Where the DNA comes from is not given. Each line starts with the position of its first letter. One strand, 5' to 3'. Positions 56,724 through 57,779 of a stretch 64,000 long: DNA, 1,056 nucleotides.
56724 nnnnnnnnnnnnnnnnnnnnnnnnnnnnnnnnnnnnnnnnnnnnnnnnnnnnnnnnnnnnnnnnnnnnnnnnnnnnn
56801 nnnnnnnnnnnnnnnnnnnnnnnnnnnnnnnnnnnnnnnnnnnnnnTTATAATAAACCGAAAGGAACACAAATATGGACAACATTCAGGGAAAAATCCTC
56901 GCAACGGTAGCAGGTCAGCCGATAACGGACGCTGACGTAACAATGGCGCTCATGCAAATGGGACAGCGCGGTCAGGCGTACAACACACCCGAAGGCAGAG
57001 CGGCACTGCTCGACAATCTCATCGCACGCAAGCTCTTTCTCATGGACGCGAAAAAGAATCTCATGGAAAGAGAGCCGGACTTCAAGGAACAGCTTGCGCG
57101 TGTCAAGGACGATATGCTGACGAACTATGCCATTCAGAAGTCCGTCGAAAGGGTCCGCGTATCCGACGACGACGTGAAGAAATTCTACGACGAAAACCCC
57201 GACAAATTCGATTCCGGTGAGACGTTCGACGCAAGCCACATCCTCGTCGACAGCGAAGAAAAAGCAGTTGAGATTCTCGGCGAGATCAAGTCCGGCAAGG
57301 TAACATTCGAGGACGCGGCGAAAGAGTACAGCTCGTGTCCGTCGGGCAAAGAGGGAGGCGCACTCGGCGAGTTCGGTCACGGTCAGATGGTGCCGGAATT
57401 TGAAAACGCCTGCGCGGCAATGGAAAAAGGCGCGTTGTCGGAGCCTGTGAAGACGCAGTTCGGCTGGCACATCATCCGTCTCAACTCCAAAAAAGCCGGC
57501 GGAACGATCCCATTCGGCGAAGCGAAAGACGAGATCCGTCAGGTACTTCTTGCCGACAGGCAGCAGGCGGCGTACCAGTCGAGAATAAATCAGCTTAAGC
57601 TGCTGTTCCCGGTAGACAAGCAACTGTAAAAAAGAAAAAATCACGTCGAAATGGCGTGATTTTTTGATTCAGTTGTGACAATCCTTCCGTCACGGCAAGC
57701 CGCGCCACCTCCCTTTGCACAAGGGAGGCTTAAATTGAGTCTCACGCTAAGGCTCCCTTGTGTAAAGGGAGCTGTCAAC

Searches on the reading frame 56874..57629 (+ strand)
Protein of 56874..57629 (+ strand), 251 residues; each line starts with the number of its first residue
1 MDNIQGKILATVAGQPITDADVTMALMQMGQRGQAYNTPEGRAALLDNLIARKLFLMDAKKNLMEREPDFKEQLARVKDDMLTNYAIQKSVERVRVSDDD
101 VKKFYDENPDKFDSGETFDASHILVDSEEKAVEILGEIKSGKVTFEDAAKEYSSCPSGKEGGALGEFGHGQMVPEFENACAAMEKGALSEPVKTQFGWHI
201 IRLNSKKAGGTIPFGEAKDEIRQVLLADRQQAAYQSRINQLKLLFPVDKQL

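Call 34: search_protein_families(library=pfam, proteins=[window:56874-57629:+], max_evalue=0.01)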
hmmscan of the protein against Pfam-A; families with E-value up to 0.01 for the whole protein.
window:56874-57629:+ (251 aa): 5 families
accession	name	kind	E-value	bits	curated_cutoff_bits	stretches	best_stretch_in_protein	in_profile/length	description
PF00639.27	Rotamase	-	6.4e-24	85.2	21.7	1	127-204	18-96/97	PPIC-type PPIASE domain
PF13616.12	Rotamase_3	-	3.4e-20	73.2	22.5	1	119-206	17-115/116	PPIC-type PPIASE domain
PF13145.12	Rotamase_2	-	5.6e-20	72.8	27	1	96-219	1-121/121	PPIC-type PPIASE domain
PF13624.11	SurA_N_3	-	0.0026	18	27.2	0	8-64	40-106/162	SurA-like N-terminal domain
PF13623.11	SurA_N_2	-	0.0067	16.7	28.5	0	5-61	39-105/145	SurA-like N-terminal domain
